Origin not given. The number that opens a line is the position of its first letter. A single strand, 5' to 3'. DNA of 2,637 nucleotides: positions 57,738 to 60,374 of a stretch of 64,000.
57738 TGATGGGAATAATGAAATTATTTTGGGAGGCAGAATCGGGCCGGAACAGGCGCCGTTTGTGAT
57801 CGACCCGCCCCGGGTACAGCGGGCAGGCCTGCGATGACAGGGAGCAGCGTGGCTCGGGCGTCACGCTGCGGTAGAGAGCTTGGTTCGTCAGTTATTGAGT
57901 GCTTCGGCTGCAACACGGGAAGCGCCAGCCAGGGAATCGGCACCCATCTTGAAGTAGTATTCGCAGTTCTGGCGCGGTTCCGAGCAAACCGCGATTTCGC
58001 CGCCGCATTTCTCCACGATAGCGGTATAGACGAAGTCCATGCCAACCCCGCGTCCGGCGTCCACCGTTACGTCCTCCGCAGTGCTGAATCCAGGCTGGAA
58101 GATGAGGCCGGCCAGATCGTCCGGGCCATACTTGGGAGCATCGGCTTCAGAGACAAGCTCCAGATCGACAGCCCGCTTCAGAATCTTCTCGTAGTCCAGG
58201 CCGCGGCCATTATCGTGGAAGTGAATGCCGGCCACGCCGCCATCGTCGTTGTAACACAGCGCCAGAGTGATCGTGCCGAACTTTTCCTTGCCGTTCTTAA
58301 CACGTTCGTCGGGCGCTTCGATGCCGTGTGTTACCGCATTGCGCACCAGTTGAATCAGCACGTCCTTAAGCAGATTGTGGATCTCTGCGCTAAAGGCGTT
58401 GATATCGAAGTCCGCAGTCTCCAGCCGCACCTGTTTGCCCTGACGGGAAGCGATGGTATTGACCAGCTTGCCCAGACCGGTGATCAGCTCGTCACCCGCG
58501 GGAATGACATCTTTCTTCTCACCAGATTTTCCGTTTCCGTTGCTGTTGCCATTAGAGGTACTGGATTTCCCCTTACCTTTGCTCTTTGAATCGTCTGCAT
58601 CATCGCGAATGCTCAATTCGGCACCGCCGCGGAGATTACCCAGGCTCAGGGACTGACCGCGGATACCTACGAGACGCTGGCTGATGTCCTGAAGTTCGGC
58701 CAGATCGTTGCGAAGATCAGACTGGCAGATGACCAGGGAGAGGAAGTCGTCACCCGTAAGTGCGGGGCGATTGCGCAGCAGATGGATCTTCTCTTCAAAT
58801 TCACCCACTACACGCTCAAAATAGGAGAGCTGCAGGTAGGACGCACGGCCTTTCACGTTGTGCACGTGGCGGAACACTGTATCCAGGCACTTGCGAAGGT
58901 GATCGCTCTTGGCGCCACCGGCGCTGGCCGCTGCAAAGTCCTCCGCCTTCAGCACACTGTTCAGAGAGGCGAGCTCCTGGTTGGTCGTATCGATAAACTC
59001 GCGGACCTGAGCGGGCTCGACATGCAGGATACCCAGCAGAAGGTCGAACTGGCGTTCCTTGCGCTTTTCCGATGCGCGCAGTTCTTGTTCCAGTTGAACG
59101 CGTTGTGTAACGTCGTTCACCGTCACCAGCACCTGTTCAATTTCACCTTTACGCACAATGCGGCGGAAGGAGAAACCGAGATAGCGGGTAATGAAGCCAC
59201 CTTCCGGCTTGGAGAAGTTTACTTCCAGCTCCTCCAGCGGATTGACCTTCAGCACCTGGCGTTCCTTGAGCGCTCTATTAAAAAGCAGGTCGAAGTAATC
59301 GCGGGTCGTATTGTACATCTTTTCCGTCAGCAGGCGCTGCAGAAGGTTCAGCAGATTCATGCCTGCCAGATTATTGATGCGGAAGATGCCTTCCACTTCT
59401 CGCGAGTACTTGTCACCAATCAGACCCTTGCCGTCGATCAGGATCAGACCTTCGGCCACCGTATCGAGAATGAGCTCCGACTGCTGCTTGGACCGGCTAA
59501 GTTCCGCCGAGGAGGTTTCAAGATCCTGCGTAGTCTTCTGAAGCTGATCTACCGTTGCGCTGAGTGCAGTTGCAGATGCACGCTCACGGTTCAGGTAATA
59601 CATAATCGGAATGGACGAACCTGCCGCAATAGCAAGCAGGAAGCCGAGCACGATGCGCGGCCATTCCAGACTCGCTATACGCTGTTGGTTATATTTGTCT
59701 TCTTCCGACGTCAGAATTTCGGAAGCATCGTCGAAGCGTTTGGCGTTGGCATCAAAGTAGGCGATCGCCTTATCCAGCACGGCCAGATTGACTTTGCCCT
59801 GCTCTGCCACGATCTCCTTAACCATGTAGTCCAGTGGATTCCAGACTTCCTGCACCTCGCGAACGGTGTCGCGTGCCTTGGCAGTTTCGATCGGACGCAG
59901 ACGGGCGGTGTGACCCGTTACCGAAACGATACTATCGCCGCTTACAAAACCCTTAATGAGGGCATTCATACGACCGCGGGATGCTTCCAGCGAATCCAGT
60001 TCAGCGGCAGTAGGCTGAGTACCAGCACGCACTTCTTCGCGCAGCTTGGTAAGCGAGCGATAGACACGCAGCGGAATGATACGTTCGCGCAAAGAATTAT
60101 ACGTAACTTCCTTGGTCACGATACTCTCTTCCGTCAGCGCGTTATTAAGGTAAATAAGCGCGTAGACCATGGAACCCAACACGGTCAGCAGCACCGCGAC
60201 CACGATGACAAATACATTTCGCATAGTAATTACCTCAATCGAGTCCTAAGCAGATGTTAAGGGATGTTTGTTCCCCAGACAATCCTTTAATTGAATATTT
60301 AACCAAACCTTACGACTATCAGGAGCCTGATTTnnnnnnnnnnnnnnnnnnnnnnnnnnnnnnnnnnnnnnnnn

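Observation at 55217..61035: Receptor-independent chemosensory-like module: transmembrane PAS sensor fused to an HPt + CheA-type ATPase core, with CheY, two CheX, REC-DUF4388 and a wHTH protein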

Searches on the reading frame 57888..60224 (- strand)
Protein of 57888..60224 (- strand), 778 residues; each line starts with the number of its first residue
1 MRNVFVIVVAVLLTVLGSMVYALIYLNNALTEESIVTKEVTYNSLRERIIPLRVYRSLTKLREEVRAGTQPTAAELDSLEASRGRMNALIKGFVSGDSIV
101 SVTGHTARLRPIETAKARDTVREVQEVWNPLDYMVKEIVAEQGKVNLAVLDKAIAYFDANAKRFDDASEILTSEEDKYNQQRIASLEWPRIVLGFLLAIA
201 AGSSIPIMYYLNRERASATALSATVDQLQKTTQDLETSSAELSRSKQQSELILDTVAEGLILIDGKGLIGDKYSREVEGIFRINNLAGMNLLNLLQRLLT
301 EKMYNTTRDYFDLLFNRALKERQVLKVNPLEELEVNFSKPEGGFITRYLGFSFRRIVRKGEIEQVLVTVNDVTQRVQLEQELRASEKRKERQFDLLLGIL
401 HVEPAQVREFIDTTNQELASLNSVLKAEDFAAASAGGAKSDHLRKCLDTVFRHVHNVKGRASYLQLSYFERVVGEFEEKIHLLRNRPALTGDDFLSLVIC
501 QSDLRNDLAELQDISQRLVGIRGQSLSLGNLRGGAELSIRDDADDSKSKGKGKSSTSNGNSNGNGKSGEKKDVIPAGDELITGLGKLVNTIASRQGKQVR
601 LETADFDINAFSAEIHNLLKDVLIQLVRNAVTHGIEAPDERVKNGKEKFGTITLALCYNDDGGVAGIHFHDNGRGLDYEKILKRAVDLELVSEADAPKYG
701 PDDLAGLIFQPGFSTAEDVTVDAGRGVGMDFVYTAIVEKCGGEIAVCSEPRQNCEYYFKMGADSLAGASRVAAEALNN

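Call 3: search_protein_families(library=pfam, proteins=[window:57888-60224:-], max_evalue=1)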
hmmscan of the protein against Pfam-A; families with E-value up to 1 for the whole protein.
window:57888-60224:- (778 aa): 3 families
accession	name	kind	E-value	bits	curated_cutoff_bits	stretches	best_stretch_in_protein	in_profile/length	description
PF02518.31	HATPase_c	-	4.3e-11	43.7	26.4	1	622-759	5-106/111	Histidine kinase-, DNA gyrase B-, and HSP90-like ATPase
PF01627.28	Hpt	-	5e-05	23.9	24.6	1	408-512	4-82/84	Hpt domain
PF18443.6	Tli4_N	-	0.15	12.7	26.5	0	367-426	36-95/138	Tle cognate immunity protein 4 N-terminal domain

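Call 4: search_protein_families(library=ncbifam, proteins=[window:57888-60224:-], max_evalue=1)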
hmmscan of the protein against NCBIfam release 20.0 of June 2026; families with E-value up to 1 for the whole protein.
window:57888-60224:- (778 aa): 6 families
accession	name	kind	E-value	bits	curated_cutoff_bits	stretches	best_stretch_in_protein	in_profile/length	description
NF041336.1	CheA_Halo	equivalog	5.1e-38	131.1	950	1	581-752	360-527/666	chemotaxis protein CheA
NF007835.0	PRK10547.1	equivalog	3.8e-28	98.5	793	1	586-748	354-509/670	chemotaxis protein CheA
NF046044.1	PnpS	equivalog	1.7e-05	24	400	1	216-380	27-168/390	two-component system histidine kinase PnpS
NF008468.0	PRK11360.1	equivalog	9.1e-05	21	646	1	220-386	241-391/616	two-component system sensor histidine kinase AtoS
NF047874.1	MASE3_PAS_HK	subfamily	0.017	13.9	560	0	220-307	238-326/655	MASE3 domain-containing sensor histidine kinase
TIGR00229.1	sensory_box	domain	0.024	14.8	22.9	1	252-382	10-126/126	PAS domain S-box protein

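Call 5: find_homologous_proteins(query=window:57888-60224:-)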
Query window:57888-60224:- (778 aa): 296 proteins with E <= 0.001 among 8000 candidates; the best 120 are listed.
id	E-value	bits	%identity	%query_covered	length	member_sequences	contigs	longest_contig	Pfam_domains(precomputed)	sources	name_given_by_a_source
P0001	0.0e+0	1699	100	100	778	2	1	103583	PF02518.32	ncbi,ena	ncbi:MAG: ATP-binding protein [Candidatus Methylacidiphilales bacterium]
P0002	0.0e+0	1095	67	98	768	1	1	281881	PF02518.32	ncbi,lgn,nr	ncbi:hypothetical protein DB346_09580 [Verrucomicrobia bacterium LW23]|nr:hypothetical protein DB346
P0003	4.8e-182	625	43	95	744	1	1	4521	PF02518.32,PF01627.29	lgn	-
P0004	3.8e-176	606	45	89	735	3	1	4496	PF02518.32,PF01627.29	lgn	-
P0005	2.8e-150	520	39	98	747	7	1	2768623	PF02518.32,PF01627.29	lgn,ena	-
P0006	6.5e-149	516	40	97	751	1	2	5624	PF02518.32,PF13675.12,PF01627.29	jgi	jgi:signal transduction histidine kinase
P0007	6.5e-149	516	39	97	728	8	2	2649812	PF02518.32,PF13675.12,PF01627.29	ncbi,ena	-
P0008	1.3e-148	515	39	99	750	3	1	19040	PF02518.32,PF01627.29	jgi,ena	-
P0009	2.7e-148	514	39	97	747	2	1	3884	PF02518.32,PF01627.29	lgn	-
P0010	2.0e-146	507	39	97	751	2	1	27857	PF02518.32,PF01627.29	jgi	jgi:two-component system chemotaxis sensor kinase CheA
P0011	1.8e-144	501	38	97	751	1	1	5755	PF02518.32,PF01627.29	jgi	jgi:signal transduction histidine kinase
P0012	2.0e-144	501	39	96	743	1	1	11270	PF02518.32,PF13675.12,PF01627.29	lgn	-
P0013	2.3e-144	501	39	93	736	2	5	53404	PF02518.32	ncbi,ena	-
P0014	4.0e-144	500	39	99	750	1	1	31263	PF02518.32,PF01627.29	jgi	jgi:two-component system, chemotaxis family, sensor kinase CheA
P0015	3.9e-143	497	37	98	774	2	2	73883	PF02518.32,PF01627.29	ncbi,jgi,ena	jgi:HPt (histidine-containing phosphotransfer) domain-containing protein/two-component sensor histid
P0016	4.7e-141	490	38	98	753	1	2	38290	PF02518.32,PF01627.29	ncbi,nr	ncbi:MAG: Hpt domain-containing protein [Candidatus Eremiobacteraeota bacterium]|nr:Hpt domain-conta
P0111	5.8e-110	387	39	74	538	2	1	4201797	PF02518.32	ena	-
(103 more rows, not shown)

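Call 8: find_related_loci(query=window:57888-60224:-, collection=genome_contigs, flank=8000)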
Query window:57888-60224:- (778 aa) in genome_contigs; peptide patterns used: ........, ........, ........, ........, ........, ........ (x = any residue, [..] = any of these).
50 stretches matched a pattern; 3 encode a relative of the query (tblastn E <= 1e-3); 3 distinct loci.
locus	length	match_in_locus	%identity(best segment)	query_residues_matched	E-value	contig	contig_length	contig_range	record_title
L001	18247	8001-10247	67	7-768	0e+0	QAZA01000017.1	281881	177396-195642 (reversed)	Verrucomicrobia bacterium LW23 LW23_contig_26, whole genome shotgun sequence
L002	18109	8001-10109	44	20-756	0e+0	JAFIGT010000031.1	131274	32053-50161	MAG: Verrucomicrobium sp. isolate HJP_bin11 k141_153975, whole genome shotgun sequence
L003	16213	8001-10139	44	10-756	0e+0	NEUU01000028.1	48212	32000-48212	MAG: Verrucomicrobia bacterium Tous-C9LFEB Verrucomicrobia-Tous-C9LFEB-C28, whole genome shotgun sequence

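Call 10: find_encoding_contigs(protein=P0005, flank=8000, max_places=2)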
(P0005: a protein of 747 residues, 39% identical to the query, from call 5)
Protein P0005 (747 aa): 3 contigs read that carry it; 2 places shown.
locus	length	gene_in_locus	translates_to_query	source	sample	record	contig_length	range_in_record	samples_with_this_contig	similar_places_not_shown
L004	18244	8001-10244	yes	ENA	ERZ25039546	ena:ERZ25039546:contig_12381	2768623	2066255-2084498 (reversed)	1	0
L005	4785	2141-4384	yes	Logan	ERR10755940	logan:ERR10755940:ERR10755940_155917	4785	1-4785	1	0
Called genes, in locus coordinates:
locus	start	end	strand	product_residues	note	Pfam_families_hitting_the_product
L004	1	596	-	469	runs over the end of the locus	PF00486:Trans_reg_C, PF13431:TPR_17 (faint), PF07719:TPR_2 (faint), PF13432:TPR_16 (faint), PF21033:RMD1-3 (faint), PF00515:TPR_1 (faint), PF13181:TPR_8 (faint), PF13414:TPR_11 (faint), +2 more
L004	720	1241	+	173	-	-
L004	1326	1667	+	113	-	PF06127:Mpo1-like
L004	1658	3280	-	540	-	-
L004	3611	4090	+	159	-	PF10604:Polyketide_cyc2 (weak)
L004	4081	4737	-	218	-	-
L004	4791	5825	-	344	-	-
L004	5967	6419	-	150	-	PF01575:MaoC_dehydratas, PF13452:FAS1_DH_region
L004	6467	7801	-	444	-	PF07690:MFS_1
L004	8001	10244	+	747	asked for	PF01627:Hpt (weak), PF02518:HATPase_c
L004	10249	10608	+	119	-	PF00072:Response_reg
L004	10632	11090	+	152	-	PF13690:CheX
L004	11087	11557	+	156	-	PF13690:CheX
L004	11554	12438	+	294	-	-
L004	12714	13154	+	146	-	-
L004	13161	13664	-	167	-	-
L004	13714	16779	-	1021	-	PF00034:Cytochrom_C, PF13442:Cytochrome_CBB3, PF07732:Cu-oxidase_3, PF07731:Cu-oxidase_2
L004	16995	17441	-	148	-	PF00034:Cytochrom_C (weak)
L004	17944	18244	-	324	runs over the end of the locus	PF02082:Rrf2 (faint), PF08279:HTH_11, PF13412:HTH_24 (faint), PF13280:WYL, PF25583:WCX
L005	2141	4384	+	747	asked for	PF01627:Hpt (weak), PF02518:HATPase_c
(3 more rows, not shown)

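Call 11: find_encoding_contigs(protein=P0016, flank=8000, max_places=2)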
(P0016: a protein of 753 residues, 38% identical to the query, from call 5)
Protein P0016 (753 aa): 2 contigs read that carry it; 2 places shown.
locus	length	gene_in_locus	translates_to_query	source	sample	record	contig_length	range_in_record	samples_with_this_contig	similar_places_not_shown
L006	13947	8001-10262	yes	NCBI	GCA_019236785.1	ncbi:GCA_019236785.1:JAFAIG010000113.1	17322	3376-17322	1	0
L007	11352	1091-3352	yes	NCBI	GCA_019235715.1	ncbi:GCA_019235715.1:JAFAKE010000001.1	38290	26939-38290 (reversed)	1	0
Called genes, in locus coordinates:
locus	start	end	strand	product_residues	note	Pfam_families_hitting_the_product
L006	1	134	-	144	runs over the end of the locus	-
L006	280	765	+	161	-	-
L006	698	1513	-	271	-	PF12833:HTH_18, PF00165:HTH_AraC (weak)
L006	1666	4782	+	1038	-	PF13620:CarboxypepD_reg, PF13715:CarbopepD_reg_2, PF00593:TonB_dep_Rec_b-barrel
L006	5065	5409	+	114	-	PF06127:Mpo1-like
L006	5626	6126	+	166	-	PF10604:Polyketide_cyc2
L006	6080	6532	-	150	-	PF19315:MC_hydratase (weak), PF01575:MaoC_dehydratas, PF13452:FAS1_DH_region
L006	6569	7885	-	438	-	PF07690:MFS_1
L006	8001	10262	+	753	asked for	PF01627:Hpt (weak), PF02518:HATPase_c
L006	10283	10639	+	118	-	PF00072:Response_reg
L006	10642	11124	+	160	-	PF13690:CheX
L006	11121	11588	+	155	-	PF13690:CheX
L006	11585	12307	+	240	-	-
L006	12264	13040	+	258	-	PF13641:Glyco_tranf_2_3, PF00535:Glycos_transf_2, PF10111:Glyco_tranf_2_2 (faint)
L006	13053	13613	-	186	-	-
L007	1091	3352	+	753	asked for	PF01627:Hpt (weak), PF02518:HATPase_c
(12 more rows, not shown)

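Call 12: find_encoding_contigs(protein=P0111, flank=8000, max_places=2)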
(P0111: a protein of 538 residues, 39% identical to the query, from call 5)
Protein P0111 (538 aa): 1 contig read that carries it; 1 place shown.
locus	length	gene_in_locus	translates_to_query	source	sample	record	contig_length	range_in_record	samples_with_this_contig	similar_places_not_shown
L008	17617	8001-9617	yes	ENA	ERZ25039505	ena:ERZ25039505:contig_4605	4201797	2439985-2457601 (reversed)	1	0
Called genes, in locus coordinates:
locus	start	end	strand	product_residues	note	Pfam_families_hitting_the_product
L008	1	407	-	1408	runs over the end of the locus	PF06283:ThuA, PF23500:DUF7133, PF13442:Cytochrome_CBB3 (faint), PF06283:ThuA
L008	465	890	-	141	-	PF23189:UPF0261_C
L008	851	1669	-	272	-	PF06792:UPF0261, PF23189:UPF0261_C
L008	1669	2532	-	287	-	PF09370:PEP_hydrolase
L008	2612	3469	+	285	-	PF00165:HTH_AraC (weak), PF12833:HTH_18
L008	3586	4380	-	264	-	PF06782:UPF0236 (faint)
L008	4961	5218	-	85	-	-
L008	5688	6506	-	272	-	-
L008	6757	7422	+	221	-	PF05598:DUF772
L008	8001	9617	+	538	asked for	PF02518:HATPase_c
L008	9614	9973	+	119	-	PF00072:Response_reg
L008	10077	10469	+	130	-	PF13690:CheX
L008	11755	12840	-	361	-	PF01797:Y1_Tnp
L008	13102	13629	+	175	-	PF03734:YkuD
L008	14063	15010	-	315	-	PF05661:DUF808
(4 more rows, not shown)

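Call 23: search_solved_structures(query=A1, max_evalue=0.01, show_alignments=2)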
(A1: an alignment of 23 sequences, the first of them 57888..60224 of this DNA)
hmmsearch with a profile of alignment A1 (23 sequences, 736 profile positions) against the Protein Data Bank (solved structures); distinct sequences matched with E-value up to 0.01: 20.
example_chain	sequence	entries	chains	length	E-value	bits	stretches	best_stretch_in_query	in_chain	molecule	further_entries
6s1k_A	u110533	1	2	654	1.1e-45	159.4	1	499-733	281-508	Chemotaxis protein CheA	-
8c5v_A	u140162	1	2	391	5.2e-43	150.6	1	499-733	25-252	Chemotaxis protein CheA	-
4xiv_A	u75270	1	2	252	9.5e-43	149.8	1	499-732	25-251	Chemotaxis protein CheA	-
3ja6_C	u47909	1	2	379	9.4e-42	146.5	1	499-733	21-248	Chemotaxis protein CheA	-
1b3q_A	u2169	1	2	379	9.5e-42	146.4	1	499-733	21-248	PROTEIN (CHEMOTAXIS PROTEIN CHEA)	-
1i5d_A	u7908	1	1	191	1e-41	146.4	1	550-732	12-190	CHEMOTAXIS PROTEIN CHEA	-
1i58_A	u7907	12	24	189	1e-41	146.3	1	550-732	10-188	CHEMOTAXIS PROTEIN CHEA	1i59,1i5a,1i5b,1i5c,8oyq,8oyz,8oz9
6mi6_A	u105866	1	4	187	1.7e-41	145.6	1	551-731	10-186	Chemotaxis protein CheA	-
2ch4_A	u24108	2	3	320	2.9e-41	144.8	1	550-733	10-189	CHEMOTAXIS PROTEIN CHEA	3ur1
4jpb_A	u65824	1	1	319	4.3e-38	134.4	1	550-733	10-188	Chemotaxis protein CheA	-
9jfj_A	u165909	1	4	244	2.3e-05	26.2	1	672-733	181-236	Sensor histidine kinase ZraS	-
7z8n_A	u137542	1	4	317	5.6e-05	24.9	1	682-732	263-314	Histidine kinase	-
7zjr_A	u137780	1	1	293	0.0001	24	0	44-182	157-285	Protein PilJ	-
9qjg_A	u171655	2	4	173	0.00012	23.8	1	673-732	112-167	histidine kinase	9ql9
8vc9_A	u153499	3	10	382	0.00017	23.3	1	673-732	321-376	Leptospira virulence regulator B (LvrB) | histidine kinase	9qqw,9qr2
8wdf_A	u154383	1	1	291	0.00018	23.2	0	44-181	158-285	Protein PilJ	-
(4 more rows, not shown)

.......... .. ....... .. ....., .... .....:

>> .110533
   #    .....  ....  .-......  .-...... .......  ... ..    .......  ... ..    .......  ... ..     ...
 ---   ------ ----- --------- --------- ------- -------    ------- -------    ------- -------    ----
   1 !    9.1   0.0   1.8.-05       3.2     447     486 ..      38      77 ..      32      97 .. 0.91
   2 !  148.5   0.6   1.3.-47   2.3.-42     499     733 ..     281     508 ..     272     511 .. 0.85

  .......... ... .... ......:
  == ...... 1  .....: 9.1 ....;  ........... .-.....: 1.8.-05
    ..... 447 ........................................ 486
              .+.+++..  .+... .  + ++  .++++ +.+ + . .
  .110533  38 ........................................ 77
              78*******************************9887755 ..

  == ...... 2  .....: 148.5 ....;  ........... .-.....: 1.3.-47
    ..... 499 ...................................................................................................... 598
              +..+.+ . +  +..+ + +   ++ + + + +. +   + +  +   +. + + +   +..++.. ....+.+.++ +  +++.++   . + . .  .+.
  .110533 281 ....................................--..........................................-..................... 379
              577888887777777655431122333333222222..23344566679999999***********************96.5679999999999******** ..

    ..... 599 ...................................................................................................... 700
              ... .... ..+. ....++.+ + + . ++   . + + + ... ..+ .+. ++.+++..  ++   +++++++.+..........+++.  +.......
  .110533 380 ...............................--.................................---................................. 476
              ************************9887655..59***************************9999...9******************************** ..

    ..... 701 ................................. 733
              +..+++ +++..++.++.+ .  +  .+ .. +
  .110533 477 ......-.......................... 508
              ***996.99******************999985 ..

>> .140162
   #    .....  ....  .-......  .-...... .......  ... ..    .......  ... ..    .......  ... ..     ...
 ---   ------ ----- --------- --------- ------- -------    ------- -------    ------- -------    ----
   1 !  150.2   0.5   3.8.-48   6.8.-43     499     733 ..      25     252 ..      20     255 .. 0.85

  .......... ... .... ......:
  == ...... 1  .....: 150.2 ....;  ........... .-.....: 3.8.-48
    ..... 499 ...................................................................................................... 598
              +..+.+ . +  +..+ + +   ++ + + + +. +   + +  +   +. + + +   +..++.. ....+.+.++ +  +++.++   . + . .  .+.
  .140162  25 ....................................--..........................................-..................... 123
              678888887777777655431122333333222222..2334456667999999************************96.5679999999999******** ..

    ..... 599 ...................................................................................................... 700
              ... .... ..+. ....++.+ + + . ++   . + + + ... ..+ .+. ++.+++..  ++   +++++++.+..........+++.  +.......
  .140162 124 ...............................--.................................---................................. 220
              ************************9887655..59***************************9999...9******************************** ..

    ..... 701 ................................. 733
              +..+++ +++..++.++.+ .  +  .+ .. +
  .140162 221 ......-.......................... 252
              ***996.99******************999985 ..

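Call 35: predict_structure(alignment_id=A1)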
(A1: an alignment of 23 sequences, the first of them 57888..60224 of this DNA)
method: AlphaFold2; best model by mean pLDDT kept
length: 778 residues; sequences in the alignment: 23
mean_pLDDT: 80.2   pTM: 0.53
mean pLDDT of the five models: 80.2, 78.5, 77.3, 76.2, 75.4
residues with pLDDT >= 90: 238; 70-90: 398; 50-70: 60; < 50: 82
segments of 3 or more residues with pLDDT < 50: 230-236, 242-255, 529-574, 769-778
pLDDT, mean of each block of 10 residues (from residue 1): 70 85 89 85 82 93 92 92 92 88 77 91 94 94 87 96 90 90 88 83 71 61 52 47 46 56 86 81 82 84 87 85 81 80 79 85 86 83 86 89 89 92 80 68 84 90 91 91 82 86 93 87 57 40 36 32 34 54 91 92 86 88 93 92 92 91 87 91 88 90 89 72 72 91 90 91 66 42
secondary structure, 60 per line:
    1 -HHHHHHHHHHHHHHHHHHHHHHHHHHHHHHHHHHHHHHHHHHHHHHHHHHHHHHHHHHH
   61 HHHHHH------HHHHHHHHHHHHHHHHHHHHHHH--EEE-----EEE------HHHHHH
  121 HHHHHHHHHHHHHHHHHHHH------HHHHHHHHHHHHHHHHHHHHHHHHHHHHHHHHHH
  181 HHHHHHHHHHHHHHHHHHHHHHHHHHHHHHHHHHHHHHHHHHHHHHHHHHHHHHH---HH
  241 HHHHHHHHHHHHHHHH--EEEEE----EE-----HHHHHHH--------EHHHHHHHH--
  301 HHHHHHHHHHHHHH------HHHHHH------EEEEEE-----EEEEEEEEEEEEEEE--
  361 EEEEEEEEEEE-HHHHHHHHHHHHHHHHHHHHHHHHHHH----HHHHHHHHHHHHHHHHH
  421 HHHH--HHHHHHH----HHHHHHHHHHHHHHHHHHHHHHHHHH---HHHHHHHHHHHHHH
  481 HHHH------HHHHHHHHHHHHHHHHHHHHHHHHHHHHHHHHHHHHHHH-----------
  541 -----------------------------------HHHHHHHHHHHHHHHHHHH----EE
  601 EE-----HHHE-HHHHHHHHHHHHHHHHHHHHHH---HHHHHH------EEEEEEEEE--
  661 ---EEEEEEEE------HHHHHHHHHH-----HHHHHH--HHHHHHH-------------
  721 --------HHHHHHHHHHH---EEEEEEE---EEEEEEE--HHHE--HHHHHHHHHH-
elements in order (helices of 4 or more, strands of 3 or more residues): H2-66 H73-95 E98-100 E106-108 H115-140 H147-235 H239-256 E259-263 H275-281 H291-298 H301-314 H321-326 E333-338 E344-358 E361-371 H373-399 H404-424 H427-433 H438-463 H467-484 H491-529 H576-594 E599-602 H613-634 H638-643 E650-658 E664-671 H678-687 H693-698 H701-707 H729-739 E743-749 E753-759 H768-777
